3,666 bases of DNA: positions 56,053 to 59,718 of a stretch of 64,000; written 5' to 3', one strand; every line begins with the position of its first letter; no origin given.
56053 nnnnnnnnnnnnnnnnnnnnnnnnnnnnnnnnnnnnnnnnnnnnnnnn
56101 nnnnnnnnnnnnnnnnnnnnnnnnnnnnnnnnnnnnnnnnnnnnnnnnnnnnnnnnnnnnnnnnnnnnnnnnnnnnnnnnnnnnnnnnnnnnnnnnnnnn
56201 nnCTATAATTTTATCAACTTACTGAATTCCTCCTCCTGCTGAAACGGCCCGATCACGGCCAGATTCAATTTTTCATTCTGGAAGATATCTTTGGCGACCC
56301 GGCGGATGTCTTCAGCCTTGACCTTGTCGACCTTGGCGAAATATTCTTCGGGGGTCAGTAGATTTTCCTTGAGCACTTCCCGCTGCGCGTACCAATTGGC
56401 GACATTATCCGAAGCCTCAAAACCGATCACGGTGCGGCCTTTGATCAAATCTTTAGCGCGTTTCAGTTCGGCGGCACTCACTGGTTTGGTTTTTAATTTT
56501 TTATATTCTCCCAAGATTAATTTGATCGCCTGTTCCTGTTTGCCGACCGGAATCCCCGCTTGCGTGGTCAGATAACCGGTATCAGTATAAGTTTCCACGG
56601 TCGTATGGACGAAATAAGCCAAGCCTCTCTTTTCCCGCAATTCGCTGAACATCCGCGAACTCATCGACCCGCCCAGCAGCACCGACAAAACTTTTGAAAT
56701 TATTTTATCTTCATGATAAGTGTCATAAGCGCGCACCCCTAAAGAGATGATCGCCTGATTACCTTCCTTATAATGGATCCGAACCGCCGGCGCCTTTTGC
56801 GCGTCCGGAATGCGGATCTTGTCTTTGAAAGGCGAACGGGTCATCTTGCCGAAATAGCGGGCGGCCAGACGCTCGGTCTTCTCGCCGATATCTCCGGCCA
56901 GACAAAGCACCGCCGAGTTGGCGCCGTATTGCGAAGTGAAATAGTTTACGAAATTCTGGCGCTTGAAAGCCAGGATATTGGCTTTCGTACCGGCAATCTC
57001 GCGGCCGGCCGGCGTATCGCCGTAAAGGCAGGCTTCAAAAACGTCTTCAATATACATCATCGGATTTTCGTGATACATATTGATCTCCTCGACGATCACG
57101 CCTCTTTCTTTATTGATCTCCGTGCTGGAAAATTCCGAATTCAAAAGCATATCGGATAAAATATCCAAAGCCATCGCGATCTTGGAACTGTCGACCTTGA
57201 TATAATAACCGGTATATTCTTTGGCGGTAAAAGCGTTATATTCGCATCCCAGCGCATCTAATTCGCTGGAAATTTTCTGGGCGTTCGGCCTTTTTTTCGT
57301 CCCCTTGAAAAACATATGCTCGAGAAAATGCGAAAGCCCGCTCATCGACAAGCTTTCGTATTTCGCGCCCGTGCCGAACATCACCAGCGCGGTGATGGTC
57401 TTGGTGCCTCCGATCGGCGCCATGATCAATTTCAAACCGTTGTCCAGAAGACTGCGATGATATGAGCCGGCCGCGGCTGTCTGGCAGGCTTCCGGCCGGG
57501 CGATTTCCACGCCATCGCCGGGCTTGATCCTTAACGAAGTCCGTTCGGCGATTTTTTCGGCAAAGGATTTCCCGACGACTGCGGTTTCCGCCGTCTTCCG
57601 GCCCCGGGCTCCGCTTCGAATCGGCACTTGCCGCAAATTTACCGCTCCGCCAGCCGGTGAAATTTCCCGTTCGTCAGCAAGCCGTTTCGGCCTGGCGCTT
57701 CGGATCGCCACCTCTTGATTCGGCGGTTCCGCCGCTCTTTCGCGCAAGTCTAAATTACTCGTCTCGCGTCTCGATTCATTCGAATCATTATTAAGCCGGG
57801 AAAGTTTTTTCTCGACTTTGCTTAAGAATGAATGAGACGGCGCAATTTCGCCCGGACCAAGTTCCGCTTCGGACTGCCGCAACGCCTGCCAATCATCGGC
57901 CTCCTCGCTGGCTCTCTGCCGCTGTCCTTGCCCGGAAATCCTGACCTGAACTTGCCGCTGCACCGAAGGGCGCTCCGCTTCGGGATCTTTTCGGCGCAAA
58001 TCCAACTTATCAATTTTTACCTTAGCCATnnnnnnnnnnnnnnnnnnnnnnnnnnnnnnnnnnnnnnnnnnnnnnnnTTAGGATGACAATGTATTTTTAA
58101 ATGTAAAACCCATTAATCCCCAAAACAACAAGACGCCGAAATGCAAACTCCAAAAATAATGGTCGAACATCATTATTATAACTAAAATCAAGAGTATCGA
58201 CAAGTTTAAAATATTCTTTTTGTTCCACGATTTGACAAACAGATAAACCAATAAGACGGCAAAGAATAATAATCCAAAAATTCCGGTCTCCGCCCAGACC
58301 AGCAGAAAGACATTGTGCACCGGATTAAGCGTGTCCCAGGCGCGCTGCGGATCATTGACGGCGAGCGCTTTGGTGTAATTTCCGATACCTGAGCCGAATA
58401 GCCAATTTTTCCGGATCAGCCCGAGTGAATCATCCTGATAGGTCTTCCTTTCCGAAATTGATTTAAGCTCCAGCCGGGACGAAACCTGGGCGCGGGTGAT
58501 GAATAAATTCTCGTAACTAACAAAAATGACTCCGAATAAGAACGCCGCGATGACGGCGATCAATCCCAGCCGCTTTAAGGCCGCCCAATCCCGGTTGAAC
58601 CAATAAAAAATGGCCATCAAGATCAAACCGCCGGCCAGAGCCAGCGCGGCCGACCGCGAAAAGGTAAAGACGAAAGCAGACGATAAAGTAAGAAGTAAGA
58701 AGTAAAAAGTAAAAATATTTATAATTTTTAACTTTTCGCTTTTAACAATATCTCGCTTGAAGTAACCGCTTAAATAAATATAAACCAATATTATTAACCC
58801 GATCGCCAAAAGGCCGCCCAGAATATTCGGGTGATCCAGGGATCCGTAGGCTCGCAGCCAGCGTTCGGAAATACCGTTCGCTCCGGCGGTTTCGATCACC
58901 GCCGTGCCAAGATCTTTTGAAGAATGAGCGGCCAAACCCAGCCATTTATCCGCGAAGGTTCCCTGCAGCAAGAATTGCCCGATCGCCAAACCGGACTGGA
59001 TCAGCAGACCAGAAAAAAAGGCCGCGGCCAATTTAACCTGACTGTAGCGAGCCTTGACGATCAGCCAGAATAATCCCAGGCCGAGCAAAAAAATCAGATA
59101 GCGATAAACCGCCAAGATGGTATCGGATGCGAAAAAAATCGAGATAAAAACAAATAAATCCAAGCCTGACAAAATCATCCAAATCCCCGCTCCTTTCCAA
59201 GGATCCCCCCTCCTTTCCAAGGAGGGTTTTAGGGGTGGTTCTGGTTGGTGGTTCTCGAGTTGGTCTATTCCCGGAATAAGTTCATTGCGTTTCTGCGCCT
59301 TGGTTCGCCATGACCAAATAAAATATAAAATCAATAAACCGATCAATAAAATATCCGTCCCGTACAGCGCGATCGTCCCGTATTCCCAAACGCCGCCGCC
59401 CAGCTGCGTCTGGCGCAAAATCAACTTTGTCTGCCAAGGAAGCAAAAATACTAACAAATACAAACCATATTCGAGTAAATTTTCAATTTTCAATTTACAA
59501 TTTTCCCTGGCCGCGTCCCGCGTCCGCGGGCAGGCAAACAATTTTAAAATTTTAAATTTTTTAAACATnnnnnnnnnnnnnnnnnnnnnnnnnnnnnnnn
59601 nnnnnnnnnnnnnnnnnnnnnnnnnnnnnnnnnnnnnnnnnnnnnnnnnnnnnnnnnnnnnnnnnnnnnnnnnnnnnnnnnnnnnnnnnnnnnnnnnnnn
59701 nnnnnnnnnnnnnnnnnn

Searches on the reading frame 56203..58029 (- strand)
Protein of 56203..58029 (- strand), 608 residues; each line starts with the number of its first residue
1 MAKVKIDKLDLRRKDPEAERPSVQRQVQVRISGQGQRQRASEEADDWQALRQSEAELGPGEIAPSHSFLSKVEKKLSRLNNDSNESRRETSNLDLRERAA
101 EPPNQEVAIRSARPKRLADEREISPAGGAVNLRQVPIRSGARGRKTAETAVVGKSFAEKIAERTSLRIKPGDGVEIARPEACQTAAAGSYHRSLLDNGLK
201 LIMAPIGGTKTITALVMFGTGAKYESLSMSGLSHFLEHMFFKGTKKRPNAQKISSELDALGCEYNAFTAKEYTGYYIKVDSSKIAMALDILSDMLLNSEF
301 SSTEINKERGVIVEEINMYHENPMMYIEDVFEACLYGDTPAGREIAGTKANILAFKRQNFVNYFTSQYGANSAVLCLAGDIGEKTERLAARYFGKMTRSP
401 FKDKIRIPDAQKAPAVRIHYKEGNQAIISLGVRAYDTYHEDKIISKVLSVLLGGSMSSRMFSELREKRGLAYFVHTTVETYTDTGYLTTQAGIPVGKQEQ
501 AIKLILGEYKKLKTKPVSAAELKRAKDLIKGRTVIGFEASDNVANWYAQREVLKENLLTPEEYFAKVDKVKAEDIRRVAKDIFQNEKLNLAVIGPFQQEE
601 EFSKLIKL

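Call 63: search_protein_families(library=pfam, proteins=[window:56203-58029:-], max_evalue=0.001)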
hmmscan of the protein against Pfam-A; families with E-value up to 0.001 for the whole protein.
window:56203-58029:- (608 aa): 2 families
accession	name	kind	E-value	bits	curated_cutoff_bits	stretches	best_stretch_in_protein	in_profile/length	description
PF00675.25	Peptidase_M16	-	6.5e-35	120.7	22.3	1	209-348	10-148/149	Insulinase (Peptidase family M16)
PF05193.26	Peptidase_M16_C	-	2.8e-32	112.5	23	1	355-527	2-179/181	Peptidase M16 inactive domain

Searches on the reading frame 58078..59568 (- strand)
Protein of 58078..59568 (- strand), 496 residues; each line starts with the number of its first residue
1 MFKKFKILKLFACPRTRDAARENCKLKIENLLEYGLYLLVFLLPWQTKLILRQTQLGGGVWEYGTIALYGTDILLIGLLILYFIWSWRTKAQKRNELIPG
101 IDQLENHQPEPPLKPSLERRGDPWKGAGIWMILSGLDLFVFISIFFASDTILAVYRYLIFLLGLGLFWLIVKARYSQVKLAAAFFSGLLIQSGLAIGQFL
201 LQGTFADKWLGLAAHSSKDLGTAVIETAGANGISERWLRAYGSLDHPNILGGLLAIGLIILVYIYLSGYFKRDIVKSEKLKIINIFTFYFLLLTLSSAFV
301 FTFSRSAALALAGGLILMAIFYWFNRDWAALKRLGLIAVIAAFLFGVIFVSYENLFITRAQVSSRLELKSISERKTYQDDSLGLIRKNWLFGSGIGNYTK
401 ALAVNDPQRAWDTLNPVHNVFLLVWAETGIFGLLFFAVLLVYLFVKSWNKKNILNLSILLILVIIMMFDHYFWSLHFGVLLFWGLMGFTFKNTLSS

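Call 63: search_protein_families(library=pfam, proteins=[window:58078-59568:-], max_evalue=0.001)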
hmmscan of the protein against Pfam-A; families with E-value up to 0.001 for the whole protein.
window:58078-59568:- (496 aa): 1 family
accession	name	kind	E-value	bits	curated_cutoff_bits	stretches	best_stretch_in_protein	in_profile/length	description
PF04932.20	Wzy_C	-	5.9e-21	75.3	31.7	1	291-437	2-149/149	O-Antigen ligase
